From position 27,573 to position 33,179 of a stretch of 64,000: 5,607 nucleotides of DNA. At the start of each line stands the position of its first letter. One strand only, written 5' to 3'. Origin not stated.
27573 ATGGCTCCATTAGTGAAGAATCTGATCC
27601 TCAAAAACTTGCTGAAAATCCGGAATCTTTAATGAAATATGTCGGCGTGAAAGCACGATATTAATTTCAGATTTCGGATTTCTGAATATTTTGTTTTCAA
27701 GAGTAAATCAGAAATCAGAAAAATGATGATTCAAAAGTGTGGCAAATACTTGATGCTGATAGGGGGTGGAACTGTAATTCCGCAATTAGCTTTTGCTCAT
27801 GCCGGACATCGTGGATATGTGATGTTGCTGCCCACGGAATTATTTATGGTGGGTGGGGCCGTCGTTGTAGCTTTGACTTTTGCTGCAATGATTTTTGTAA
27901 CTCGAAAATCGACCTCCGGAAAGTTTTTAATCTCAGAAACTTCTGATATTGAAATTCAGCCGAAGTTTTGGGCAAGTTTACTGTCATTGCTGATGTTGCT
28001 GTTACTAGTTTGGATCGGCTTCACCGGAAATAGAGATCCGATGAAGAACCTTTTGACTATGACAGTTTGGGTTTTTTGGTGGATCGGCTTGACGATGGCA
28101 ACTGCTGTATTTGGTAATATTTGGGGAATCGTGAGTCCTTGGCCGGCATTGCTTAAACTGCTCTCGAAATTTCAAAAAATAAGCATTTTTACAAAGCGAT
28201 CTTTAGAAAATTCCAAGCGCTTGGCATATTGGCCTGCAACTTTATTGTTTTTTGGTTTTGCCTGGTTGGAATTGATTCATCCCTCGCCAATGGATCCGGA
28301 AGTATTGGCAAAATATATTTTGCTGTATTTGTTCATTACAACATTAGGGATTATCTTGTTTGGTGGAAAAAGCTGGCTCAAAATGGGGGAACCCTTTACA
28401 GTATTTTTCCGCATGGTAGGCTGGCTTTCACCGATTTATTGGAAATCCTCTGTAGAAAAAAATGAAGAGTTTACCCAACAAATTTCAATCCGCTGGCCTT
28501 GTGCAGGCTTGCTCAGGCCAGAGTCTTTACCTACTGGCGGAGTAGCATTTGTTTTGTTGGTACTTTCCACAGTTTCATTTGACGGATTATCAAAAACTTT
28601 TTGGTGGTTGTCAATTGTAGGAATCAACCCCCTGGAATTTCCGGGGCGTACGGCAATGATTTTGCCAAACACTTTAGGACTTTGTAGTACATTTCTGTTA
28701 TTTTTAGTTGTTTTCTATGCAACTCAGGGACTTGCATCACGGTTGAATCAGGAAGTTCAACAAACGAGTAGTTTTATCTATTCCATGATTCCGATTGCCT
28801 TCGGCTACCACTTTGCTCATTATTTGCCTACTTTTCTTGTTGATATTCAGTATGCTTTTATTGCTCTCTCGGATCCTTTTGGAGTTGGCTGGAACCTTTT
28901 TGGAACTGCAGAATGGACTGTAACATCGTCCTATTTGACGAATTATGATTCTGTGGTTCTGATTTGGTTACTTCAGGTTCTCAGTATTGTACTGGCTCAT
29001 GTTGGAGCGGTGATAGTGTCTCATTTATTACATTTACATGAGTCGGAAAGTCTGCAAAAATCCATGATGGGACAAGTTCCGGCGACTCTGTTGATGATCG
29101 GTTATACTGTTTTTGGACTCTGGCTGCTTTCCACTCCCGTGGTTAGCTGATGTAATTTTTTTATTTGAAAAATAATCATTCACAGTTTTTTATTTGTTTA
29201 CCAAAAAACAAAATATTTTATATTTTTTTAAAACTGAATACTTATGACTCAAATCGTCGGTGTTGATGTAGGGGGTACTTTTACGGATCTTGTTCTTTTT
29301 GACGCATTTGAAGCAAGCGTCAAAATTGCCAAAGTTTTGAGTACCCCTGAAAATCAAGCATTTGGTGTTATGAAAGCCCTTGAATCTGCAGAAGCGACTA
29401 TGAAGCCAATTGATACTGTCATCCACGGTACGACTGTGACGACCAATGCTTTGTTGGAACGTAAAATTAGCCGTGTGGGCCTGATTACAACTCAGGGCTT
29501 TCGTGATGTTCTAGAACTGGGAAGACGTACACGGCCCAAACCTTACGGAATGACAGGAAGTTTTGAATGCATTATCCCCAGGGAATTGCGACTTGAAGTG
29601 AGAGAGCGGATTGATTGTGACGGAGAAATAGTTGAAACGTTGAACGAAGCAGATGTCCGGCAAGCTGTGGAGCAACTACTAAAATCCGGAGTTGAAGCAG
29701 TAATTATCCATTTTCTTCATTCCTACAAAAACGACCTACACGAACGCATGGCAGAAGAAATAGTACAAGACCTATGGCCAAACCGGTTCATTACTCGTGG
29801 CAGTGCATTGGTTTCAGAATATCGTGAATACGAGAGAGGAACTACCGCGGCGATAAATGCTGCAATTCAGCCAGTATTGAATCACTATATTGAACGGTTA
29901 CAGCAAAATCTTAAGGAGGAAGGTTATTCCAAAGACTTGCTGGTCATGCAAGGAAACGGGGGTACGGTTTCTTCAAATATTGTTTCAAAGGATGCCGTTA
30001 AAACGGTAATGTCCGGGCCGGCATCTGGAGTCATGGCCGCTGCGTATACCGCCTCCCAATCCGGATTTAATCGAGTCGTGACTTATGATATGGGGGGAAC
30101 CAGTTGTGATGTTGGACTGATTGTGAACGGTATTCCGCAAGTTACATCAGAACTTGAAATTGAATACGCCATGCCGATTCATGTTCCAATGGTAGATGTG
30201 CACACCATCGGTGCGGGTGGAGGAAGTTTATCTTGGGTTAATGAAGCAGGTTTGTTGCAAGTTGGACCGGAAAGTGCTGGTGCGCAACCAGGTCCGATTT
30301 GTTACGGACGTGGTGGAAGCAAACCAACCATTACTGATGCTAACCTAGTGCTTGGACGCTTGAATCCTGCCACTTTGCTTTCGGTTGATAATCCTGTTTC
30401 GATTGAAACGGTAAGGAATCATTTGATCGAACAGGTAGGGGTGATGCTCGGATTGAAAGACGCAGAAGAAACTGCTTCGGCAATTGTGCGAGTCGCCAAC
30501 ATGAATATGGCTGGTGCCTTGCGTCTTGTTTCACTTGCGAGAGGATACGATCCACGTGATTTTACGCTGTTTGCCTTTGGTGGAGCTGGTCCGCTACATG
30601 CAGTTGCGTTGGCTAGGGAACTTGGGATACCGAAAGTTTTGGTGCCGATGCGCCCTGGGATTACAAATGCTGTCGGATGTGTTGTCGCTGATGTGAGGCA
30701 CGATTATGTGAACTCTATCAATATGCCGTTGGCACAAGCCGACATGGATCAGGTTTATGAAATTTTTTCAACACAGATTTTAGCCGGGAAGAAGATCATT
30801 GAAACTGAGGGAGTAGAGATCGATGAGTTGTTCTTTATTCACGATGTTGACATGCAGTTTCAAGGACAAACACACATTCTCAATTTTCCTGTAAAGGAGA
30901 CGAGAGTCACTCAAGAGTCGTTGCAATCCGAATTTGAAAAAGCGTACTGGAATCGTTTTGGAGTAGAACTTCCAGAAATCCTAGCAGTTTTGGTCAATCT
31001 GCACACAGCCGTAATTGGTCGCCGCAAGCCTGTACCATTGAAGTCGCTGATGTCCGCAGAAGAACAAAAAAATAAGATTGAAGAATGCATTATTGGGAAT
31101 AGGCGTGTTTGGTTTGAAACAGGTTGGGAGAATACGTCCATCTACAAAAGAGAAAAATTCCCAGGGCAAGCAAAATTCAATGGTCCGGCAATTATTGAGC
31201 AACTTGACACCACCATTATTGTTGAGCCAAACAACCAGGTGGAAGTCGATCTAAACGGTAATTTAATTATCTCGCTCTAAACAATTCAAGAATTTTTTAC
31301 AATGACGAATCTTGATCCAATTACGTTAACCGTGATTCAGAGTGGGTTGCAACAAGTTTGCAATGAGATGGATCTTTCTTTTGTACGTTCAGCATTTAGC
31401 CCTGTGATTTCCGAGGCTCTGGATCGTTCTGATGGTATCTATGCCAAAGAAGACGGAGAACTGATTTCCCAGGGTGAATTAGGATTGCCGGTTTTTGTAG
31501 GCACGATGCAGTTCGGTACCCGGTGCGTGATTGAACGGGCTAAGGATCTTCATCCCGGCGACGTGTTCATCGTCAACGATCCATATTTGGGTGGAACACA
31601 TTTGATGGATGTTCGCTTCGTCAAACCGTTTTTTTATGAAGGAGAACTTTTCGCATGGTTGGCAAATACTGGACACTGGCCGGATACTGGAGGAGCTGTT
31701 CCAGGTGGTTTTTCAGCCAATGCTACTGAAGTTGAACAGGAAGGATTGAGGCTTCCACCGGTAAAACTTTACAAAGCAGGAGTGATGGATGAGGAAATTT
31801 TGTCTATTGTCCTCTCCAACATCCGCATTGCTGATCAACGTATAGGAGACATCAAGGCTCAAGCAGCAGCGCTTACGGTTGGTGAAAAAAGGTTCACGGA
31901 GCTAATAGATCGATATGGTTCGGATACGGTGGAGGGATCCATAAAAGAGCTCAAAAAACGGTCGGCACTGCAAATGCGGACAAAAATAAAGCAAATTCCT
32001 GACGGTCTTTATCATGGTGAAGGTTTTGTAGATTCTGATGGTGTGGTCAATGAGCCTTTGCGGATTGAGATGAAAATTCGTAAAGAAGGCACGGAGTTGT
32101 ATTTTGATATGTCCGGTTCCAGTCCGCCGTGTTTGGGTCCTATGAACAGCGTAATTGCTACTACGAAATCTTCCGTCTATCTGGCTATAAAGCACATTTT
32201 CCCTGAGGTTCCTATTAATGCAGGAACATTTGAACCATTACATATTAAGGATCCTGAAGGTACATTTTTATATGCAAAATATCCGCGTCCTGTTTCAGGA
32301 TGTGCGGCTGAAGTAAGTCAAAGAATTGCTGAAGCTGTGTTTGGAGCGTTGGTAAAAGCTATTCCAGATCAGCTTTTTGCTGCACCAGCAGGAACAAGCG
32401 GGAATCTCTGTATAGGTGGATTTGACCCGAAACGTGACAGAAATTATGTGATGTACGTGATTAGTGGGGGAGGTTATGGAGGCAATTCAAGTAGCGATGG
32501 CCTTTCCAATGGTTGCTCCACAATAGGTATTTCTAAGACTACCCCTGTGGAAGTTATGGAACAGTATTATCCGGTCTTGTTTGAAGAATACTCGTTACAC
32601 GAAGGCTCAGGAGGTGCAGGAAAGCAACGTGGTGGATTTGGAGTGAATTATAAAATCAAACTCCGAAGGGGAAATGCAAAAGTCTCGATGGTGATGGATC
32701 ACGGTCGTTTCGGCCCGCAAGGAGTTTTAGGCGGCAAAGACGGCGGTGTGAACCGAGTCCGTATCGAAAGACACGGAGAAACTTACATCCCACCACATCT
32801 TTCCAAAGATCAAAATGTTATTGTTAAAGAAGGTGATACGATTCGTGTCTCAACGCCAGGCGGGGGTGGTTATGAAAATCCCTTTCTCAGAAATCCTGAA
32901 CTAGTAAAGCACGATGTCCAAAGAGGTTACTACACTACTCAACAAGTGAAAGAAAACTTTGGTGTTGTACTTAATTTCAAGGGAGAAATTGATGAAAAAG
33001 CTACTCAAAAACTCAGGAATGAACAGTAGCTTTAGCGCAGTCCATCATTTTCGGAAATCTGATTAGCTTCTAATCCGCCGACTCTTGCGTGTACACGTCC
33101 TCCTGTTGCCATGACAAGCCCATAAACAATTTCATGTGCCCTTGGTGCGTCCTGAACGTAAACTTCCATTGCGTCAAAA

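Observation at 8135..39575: Self-contained coenzyme F420 module joined to a roughly 25-kb amide/N-heterocycle catabolic island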

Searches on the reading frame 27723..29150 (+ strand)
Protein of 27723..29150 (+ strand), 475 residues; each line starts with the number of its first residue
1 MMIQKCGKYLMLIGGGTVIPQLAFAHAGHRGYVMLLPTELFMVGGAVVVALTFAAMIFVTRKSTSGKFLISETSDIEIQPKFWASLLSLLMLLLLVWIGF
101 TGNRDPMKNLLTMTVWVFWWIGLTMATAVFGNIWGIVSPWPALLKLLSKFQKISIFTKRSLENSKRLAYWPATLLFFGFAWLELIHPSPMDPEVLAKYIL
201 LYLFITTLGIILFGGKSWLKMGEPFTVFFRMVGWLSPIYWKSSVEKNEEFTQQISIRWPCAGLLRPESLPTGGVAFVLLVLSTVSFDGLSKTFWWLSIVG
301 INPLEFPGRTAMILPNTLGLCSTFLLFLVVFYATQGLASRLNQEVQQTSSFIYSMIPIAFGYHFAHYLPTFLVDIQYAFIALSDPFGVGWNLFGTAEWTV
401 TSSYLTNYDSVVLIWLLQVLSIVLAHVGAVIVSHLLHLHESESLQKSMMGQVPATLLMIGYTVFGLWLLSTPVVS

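Call 4: search_protein_families(library=pfam, proteins=[window:27723-29150:+])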
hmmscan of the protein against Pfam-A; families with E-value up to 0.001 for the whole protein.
window:27723-29150:+ (475 aa): 0 families

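Call 7: search_protein_families(library=ncbifam, proteins=[window:27723-29150:+], max_evalue=0.00001)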
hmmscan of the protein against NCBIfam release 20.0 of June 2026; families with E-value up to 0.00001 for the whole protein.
window:27723-29150:+ (475 aa): 0 families

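Call 60: search_solved_structures(query=window:27723-29150:+, max_evalue=1)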
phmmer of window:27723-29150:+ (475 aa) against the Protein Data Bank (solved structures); distinct sequences matched with E-value up to 1: 0.

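Call 68: find_homologous_proteins(query=window:27723-29150:+, max_evalue=0.001)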
Query window:27723-29150:+ (475 aa): 2001 proteins with E <= 0.001 among 8000 candidates; the best 120 are listed.
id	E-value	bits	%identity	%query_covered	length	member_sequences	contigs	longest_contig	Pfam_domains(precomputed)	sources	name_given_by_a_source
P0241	0.0e+0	1046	99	100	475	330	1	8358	-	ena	-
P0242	4.2e-216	737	69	100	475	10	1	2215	-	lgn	-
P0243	4.4e-216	737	70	100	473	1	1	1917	-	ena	-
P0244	6.5e-215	733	69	100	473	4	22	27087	-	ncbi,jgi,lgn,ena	jgi:hypothetical protein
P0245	1.9e-214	731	68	100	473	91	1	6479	-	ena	-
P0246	1.0e-212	725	69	100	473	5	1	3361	-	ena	-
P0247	7.0e-212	723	68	100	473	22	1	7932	-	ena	-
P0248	2.3e-211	721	69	100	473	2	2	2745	-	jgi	jgi:hypothetical protein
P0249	5.8e-211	720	67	100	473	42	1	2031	-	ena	-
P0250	1.9e-209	715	71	96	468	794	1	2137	-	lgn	-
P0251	1.6e-208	712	67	100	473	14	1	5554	-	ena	-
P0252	2.2e-207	708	67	100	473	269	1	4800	-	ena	-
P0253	5.5e-207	707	65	99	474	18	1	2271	-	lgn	-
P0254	6.5e-207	706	68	100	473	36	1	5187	-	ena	-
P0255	2.0e-206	705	67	100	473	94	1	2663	-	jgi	-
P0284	4.5e-128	446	47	95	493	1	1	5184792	-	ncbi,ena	-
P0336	1.4e-118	415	46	95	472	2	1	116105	-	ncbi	-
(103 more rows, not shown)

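Call 79: predict_structure(alignment_id=A2)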
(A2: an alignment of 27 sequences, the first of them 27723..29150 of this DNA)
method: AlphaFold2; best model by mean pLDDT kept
length: 475 residues; sequences in the alignment: 27
mean_pLDDT: 82.0   pTM: 0.86
mean pLDDT of the five models: 82.0, 80.5, 79.3, 78.3, 78.1
residues with pLDDT >= 90: 219; 70-90: 159; 50-70: 58; < 50: 39
segments of 3 or more residues with pLDDT < 50: 1-8, 10-33, 64-66
pLDDT, mean of each block of 10 residues (from residue 1): 46 40 33 55 87 86 53 59 93 96 90 93 94 92 90 56 75 97 88 95 96 89 95 91 60 84 85 95 92 82 68 91 96 90 71 94 89 91 90 91 82 88 94 87 81 91 86 53
secondary structure, 60 per line:
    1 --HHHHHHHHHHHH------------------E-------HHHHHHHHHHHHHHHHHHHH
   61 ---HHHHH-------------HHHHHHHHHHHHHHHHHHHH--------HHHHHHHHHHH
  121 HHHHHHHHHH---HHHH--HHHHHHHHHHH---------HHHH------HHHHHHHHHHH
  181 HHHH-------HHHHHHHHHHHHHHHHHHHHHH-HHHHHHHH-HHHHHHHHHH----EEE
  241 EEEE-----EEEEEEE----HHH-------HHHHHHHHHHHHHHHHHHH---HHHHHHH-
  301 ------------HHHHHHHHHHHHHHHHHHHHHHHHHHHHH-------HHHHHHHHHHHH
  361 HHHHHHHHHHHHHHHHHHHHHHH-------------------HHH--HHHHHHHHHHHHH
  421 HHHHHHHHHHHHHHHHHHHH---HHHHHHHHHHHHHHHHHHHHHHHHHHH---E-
elements in order: H3-14 H41-60 H64-68 H82-101 H110-130 H134-137 H140-150 H160-163 H170-184 H192-213 H215-222 H224-233 E238-244 E250-256 H271-289 H293-299 H313-341 H349-383 H408-440 H444-470

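Call 83: fold_search(model_id=the predicted structure, library=pdb)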
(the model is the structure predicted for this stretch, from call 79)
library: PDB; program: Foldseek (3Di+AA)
matches with E <= 10: 355; with E <= 0.001: 0
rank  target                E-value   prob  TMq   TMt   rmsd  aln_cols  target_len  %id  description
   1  6wyj                  1.3e-02  0.23  0.12  0.13  25.5       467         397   12  Cryo-EM structure of the GltPh L152C-G321C mutant in the intermediate state (released 2021-02-17)
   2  7ahk                  2.4e-02  0.13  0.11  0.12  25.2       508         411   13  Crystal structure of the outward-facing state of the substrate-free Na+-only bound glutamate transporter homolog GltPh (released 2020-11-18)
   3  2nwx_A                2.7e-02  0.16  0.10  0.12  26.2       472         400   11  Crystal structure of GltPh in complex with L-aspartate and sodium ions (released 2007-02-27)
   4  7ngh_A                3.5e-02  0.16  0.12  0.13  25.3       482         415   15  Structure of glutamate transporter homologue in complex with Sybody (released 2021-09-15)
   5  7awq                  4.4e-02  0.13  0.11  0.12  27.0       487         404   10  Structure of the thermostabilized EAAT1 cryst-E386Q mutant in complex with L-ASP, sodium ions and the allosteric inhibit (released 2021-10-13)
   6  7uh6                  4.4e-02  0.13  0.12  0.13  22.8       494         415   14  Asp-bound GltPh RSMR mutant in IFS-B2 state (released 2023-03-29)
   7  7p5c_A                5.3e-02  0.08  0.08  0.09  34.9       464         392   15  Cryo-EM structure of human TTYH3 in Ca2+ and GDN (released 2021-08-11)
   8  6x17_A                5.7e-02  0.12  0.12  0.13  25.3       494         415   12  Outward-facing state of the glutamate transporter homologue GltPh in complex with TBOA (released 2020-11-18)
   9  7rcp_A                7.2e-02  0.11  0.11  0.12  25.2       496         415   11  GltPh mutant (S279E/D405N) in complex with aspartate and sodium ions (released 2022-04-20)
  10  8zgp_A                7.5e-02  0.16  0.16  0.12  24.1       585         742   11  CryoEM structure of dimeric quinol dependent nitric oxide reductase from Neisseria meningitidis (released 2025-05-14)
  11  4x2s_C                7.8e-02  0.14  0.13  0.14  22.4       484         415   13  Crystal structure of 276S/M395R-GltPh in inward-facing conformation (released 2015-02-04)
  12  7awm                  7.8e-02  0.13  0.12  0.13  26.0       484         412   12  Structure of the thermostabilized EAAT1 cryst mutant in complex with L-ASP, three sodium ions and the allosteric inhibit (released 2021-10-13)
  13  4x2s_B                9.3e-02  0.11  0.12  0.13  22.4       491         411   13  Crystal structure of 276S/M395R-GltPh in inward-facing conformation (released 2015-02-04)
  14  6lvf_A                9.7e-02  0.15  0.14  0.10  25.1       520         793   12  Cryo-EM structure of the multiple peptide resistance factor (MprF) loaded with one lysyl-phosphatidylglycerol molecule (released 2021-02-03)
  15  7ugd                  1.1e-01  0.10  0.12  0.14  22.8       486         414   14  Asp-bound GltPh RSMR mutant in IFS-A1 state (released 2023-03-29)
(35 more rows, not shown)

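Call 84: find_encoding_contigs(protein=P0284, flank=6000, max_places=1)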
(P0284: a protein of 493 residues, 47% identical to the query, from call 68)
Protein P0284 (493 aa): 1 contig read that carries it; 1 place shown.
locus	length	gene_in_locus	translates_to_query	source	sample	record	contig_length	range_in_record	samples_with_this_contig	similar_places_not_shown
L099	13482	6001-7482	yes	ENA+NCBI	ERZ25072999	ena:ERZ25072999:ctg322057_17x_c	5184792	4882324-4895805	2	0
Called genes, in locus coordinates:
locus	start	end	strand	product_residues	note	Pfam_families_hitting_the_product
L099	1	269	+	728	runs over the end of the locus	PF13328:HD_4, PF01966:HD, PF04607:RelA_SpoT, PF02824:TGS, PF19296:RelA_AH, PF28438:RelA_RIS, PF01842:ACT, PF13291:ACT_4, +1 more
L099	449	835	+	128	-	PF01042:Ribonuc_L-PSP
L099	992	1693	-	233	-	PF00005:ABC_tran, PF13304:AAA_21 (faint)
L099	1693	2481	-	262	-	PF00005:ABC_tran, PF02463:SMC_N (faint), PF13304:AAA_21 (faint), PF12399:BCA_ABC_TP_C (weak)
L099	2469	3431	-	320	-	PF02653:BPD_transp_2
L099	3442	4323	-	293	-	PF02653:BPD_transp_2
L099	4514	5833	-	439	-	PF13433:Peripla_BP_5, PF13458:Peripla_BP_6, PF01094:ANF_receptor (weak)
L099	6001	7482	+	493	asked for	-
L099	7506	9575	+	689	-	PF17191:RecG_wedge, PF01336:tRNA_anti-codon (weak), PF00270:DEAD, PF04851:ResIII, PF22590:Cas3-like_C_2 (faint), PF00271:Helicase_C, PF19833:RecG_dom3_C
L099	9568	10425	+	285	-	PF01040:UbiA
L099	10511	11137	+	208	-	PF01656:CbiA, PF09140:MipZ (faint), PF10609:ParA (faint), PF13614:AAA_31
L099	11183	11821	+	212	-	PF02798:GST_N, PF13417:GST_N_3, PF13409:GST_N_2, PF00043:GST_C, PF14497:GST_C_3 (weak), PF13410:GST_C_2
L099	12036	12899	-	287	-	PF01738:DLH, PF12146:Hydrolase_4 (faint), PF12740:PETase, PF00326:Peptidase_S9 (faint)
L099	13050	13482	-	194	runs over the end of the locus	PF01871:AMMECR1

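Call 85: find_encoding_contigs(protein=P0336, flank=6000, max_places=1)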
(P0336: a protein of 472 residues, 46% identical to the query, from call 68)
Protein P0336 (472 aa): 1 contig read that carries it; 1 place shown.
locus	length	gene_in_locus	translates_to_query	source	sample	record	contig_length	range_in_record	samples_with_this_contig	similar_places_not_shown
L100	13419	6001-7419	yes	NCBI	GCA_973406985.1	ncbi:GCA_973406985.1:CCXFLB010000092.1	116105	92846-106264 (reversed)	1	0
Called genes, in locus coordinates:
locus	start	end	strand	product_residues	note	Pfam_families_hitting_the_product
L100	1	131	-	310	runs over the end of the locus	PF00294:PfkB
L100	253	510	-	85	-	PF02195:ParB_N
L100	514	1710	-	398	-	PF07969:Amidohydro_3 (faint), PF01979:Amidohydro_1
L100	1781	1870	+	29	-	-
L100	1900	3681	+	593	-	PF03190:Thioredox_DsbH, PF13098:Thioredoxin_2, PF13899:Thioredoxin_7, PF07944:Beta-AFase-like_GH127_cat (weak)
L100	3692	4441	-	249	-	PF00857:Isochorismatase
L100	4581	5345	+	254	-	PF00106:adh_short, PF08659:KR, PF13561:adh_short_C2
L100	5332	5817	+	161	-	PF00903:Glyoxalase, PF13669:Glyoxalase_4, PF18029:Glyoxalase_6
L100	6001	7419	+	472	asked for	-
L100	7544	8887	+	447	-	PF13433:Peripla_BP_5, PF13458:Peripla_BP_6, PF01094:ANF_receptor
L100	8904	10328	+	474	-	PF01425:Amidase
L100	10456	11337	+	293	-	PF02653:BPD_transp_2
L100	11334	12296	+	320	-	PF02653:BPD_transp_2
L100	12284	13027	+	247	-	PF00005:ABC_tran, PF13304:AAA_21 (faint), PF12399:BCA_ABC_TP_C (weak)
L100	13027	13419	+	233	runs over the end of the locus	PF00005:ABC_tran, PF13304:AAA_21 (faint)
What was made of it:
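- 27723..29150 (+): orphan polytopic membrane protein (475 aa). It lies next to the same kind of ABC transporter in L099 and L100 (calls 84, 85).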

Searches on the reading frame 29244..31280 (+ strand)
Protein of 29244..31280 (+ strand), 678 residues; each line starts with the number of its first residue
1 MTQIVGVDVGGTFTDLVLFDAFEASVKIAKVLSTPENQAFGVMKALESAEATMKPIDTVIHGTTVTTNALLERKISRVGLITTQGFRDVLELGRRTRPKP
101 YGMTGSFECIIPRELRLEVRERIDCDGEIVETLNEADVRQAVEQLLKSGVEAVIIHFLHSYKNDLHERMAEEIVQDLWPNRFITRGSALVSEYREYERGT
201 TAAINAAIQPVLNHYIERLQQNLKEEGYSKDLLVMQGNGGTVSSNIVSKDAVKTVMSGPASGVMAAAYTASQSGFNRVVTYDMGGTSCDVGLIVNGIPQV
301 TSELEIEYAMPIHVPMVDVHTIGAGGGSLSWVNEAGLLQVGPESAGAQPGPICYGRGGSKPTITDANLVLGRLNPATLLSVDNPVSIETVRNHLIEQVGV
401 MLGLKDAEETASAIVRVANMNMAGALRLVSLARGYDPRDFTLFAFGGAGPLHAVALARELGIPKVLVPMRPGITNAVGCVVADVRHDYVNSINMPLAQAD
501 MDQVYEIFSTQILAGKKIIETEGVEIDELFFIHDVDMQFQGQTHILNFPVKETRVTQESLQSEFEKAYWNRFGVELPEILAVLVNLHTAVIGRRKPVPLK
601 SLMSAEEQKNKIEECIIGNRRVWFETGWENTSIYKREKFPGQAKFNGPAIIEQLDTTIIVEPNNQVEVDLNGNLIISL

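Call 5: search_protein_families(library=pfam, proteins=[window:29244-31280:+])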
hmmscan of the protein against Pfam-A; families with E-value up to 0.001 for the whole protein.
window:29244-31280:+ (678 aa): 3 families
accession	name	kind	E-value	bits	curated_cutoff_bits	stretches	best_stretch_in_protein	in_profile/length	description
PF01968.24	Hydantoinase_A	-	9.4e-94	314.3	22.9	1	198-487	1-290/291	Hydantoinase/oxoprolinase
PF05378.19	Hydant_A_N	-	2.2e-52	177.7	25.2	1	5-176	2-174/176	Hydantoinase/oxoprolinase N-terminal region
PF19278.4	Hydant_A_C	-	1.1e-11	44.9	21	1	518-669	28-183/193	Hydantoinase/oxoprolinase C-terminal domain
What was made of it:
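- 29244..33029 (+): hydantoinase/oxoprolinase A and B subunits (an ATP-dependent lactamase-type pair). Pfam hits in call 5.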

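Call 7: search_protein_families(library=ncbifam, proteins=[window:29244-31280:+], max_evalue=0.00001)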
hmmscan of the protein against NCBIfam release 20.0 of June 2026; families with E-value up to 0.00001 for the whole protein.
window:29244-31280:+ (678 aa): 3 families
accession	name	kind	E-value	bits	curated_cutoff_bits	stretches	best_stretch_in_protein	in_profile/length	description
NF050156.1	CapLactmsAlpCapA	equivalog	5.4e-161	537.3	1000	1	5-674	3-683/689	caprolactamase subunit alpha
NF042975.2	AcphenoCarb_ApcC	equivalog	1.5e-100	337.4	1500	1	5-672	11-705/733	acetophenone carboxylase subunit gamma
NF042960.1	AcphenoCarb_ApcA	equivalog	4.3e-58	197.1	1250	1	5-674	4-653/658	acetophenone carboxylase subunit alpha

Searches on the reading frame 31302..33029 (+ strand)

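Call 5: search_protein_families(library=pfam, proteins=[window:31302-33029:+])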
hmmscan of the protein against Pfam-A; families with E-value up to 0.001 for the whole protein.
window:31302-33029:+ (575 aa): 1 family
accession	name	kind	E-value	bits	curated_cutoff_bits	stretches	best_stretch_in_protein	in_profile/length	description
PF02538.19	Hydantoinase_B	-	3.2e-163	544.3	26.8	1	5-526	1-518/519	Hydantoinase B/oxoprolinase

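Call 7: search_protein_families(library=ncbifam, proteins=[window:31302-33029:+], max_evalue=0.00001)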
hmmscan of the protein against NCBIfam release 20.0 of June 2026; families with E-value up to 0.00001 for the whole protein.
window:31302-33029:+ (575 aa): 2 families
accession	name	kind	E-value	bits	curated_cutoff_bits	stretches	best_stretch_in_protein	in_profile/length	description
NF050157.1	CapLactmsBetCapB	equivalog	1.5e-103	347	1000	1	4-572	1-575/577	caprolactamase subunit beta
NF042976.1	AcphenoCarb_ApcD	equivalog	6.8e-41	140.3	1500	1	82-449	107-484/685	acetophenone carboxylase subunit delta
